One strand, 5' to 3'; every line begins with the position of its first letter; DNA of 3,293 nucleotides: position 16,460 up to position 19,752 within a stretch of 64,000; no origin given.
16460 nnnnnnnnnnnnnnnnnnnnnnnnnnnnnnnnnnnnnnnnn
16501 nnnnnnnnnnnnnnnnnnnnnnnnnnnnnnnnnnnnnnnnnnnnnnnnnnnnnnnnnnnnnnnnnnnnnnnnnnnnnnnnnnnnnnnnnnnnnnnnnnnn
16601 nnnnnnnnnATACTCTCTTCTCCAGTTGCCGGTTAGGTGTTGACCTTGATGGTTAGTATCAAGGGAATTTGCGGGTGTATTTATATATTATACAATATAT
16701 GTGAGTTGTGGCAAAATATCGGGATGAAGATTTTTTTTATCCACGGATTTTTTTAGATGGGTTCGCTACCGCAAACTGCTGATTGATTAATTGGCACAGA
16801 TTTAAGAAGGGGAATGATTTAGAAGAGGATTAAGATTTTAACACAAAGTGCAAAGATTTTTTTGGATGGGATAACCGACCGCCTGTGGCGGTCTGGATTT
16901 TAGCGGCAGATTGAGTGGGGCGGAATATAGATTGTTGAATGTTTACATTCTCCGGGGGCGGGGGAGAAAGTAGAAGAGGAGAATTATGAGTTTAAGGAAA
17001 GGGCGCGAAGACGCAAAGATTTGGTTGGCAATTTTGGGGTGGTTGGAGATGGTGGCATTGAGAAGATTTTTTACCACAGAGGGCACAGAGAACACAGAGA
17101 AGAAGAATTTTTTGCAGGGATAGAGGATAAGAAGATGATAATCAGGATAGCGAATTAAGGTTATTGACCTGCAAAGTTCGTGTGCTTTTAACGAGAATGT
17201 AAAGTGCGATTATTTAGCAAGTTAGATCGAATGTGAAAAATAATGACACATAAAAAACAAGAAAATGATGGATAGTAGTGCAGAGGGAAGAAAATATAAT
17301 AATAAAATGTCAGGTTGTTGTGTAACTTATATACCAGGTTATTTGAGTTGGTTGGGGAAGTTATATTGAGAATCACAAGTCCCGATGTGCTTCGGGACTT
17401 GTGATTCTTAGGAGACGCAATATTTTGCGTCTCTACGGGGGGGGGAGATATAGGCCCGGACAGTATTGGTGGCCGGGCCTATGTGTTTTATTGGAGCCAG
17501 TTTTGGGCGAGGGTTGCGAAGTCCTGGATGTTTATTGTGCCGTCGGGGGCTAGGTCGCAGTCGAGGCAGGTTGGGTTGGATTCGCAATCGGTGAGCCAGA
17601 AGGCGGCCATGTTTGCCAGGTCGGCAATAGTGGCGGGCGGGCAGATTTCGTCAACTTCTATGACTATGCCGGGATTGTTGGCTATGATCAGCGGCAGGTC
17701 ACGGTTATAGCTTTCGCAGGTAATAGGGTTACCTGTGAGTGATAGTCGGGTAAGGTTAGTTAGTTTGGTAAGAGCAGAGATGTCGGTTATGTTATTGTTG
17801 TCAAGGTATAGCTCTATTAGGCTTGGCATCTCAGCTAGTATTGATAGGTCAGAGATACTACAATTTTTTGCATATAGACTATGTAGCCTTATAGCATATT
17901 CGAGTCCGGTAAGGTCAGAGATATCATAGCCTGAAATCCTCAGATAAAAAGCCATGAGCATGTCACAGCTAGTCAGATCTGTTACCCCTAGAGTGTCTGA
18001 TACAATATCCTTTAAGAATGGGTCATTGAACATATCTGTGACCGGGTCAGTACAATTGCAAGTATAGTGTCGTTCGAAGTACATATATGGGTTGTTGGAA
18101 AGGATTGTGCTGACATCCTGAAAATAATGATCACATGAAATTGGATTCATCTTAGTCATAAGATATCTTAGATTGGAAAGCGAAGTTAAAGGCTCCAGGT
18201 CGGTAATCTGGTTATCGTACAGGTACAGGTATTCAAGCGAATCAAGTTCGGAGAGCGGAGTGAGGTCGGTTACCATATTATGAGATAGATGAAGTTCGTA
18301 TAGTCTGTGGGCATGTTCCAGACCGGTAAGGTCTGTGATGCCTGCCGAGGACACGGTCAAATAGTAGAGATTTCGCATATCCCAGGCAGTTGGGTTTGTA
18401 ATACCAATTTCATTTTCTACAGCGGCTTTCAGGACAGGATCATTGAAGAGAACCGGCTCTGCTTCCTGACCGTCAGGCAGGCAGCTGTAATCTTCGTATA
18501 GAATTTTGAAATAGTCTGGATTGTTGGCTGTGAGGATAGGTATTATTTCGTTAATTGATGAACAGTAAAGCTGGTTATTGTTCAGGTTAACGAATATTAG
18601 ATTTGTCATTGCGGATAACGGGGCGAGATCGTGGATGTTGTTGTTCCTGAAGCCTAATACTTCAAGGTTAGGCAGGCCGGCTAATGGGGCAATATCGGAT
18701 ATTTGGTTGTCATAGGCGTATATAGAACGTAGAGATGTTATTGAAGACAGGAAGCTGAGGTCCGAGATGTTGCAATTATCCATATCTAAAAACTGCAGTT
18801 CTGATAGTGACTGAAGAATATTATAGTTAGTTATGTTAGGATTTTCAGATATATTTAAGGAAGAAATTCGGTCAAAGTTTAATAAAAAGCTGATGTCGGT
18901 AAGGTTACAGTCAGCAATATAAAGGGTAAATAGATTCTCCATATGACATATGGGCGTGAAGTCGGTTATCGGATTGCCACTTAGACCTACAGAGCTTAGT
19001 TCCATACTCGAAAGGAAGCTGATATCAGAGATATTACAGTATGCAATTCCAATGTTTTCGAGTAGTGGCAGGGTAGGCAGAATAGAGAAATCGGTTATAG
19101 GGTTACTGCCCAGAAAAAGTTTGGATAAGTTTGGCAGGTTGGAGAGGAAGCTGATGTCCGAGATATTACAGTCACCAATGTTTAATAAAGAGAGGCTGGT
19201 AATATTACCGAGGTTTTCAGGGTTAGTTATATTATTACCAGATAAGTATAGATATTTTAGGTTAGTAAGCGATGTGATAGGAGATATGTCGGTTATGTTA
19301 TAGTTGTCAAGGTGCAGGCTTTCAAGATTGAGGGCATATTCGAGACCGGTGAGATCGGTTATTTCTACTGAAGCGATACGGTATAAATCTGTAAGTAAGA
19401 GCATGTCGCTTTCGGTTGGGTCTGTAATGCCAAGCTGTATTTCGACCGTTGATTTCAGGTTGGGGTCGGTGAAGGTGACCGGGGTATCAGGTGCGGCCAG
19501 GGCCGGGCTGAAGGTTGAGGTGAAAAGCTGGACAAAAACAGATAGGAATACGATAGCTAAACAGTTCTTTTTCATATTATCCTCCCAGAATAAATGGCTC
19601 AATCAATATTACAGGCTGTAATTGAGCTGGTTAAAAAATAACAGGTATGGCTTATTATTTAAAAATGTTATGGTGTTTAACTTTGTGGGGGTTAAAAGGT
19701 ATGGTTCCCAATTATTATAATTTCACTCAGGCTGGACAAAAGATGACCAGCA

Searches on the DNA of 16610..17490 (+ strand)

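Call 31: search_rna_families(source=window, start=16610, end=17490, threshold=evalue, max_evalue=10)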
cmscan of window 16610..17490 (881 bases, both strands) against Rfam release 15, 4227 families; matches with E-value up to 10: 5.
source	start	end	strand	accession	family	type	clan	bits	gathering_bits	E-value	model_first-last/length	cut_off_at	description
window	17362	17415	+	RF04128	MIR8562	Gene; miRNA;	-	21.5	211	0.17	1-242/242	no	MIR8562 microRNA precursor family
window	17363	17412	+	RF04087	MIR5565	Gene; miRNA;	-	19.9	80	0.19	1-109/109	no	MIR5565 microRNA precursor family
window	17367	17410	-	RF04144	MIR9783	Gene; miRNA;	-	16.8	100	3.5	1-95/95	no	MIR9783 microRNA precursor family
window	17227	17266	+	RF00522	PreQ1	Cis-reg; riboswitch;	-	14.9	39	4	1-45/45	no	PreQ1 (pre queuosine) riboswitch aptamer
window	17079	17189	-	RF02706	TeloSII_ncR30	Gene; sRNA;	-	11.6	86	5.3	1-226/226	no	TeloSII non coding RNA 30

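Call 62: search_dna_similar(query=window:16721-17444:+, collection=plasmids, mode=distant, max_evalue=0.001, max_rows=10)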
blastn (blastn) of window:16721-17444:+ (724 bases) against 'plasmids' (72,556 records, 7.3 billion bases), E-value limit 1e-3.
Records with a match: 1; places in all: 1; records where one place covers at least 80% of the query: 0.
Best place of each record, by identity: 80-90% 1.
By first word of the organism name: Calothrix 1.
By predicted mobility (MOB-suite, as given by PLSDB): non-mobilizable 1.
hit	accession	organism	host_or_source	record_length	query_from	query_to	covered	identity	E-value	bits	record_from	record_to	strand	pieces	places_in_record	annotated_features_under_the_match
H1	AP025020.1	Calothrix sp. PCC 7716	-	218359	338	389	7%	88.7%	9e-6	59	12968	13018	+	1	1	hypothetical protein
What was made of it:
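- Tried and rejected: Plasmid BLAST of a whole array returned only a 52-nt chance hit (call 62).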

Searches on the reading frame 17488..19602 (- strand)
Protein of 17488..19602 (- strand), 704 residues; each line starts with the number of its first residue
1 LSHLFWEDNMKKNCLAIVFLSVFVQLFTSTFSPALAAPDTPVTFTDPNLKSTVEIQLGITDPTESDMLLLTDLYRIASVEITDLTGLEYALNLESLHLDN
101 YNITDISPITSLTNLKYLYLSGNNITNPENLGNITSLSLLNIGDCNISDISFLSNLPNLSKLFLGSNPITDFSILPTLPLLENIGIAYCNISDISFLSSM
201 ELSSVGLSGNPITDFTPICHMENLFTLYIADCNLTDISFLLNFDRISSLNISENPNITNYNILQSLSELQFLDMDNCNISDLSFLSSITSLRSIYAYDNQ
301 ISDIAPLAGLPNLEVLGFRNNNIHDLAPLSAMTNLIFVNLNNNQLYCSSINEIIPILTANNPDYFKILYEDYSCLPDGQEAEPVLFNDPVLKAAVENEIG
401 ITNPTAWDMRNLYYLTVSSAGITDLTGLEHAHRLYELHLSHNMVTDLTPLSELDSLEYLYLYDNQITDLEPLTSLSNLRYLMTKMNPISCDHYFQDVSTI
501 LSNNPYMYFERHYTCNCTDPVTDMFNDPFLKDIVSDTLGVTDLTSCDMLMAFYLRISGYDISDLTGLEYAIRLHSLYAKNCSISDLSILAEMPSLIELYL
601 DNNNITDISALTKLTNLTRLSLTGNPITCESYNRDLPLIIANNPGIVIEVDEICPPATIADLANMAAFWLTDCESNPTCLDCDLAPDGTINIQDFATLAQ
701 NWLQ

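Call 9: search_protein_families(library=pfam, proteins=[window:17488-19602:-])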
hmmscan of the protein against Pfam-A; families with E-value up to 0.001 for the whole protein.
window:17488-19602:- (704 aa): 8 families
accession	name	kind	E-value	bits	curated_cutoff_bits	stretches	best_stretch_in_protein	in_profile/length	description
PF12799.13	LRR_4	-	5.3e-61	201.7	27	7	593-628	1-37/44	Leucine Rich repeats (2 copies)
PF23952.1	LRR_EndoS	-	6.6e-22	78.4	27.9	1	44-160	1-109/116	Endo-beta-N-acetylglucosaminidase EndoS LRR domain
PF13855.12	LRR_8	-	5.7e-21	74.5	27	3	589-627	21-61/61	Leucine rich repeat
PF23598.1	LRR_14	-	4.2e-12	45.9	40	1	93-346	29-271/353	Leucine-rich repeat region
PF14580.12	LRR_9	-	7.3e-10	39.1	30.5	1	556-634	49-132/175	Leucine-rich repeat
PF23211.1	LRR_LRWD1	-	1.4e-09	38.4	28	0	245-323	17-98/190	Leucine-rich repeat and WD repeat-containing protein 1, LRR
PF25019.1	LRR_R13L1-DRL21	-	1.8e-07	31.5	27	0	84-145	62-127/127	R13L1/DRL21 LRRs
PF00560.39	LRR_1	-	8.7e-06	25.3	20.6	0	114-133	1-22/23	Leucine Rich Repeat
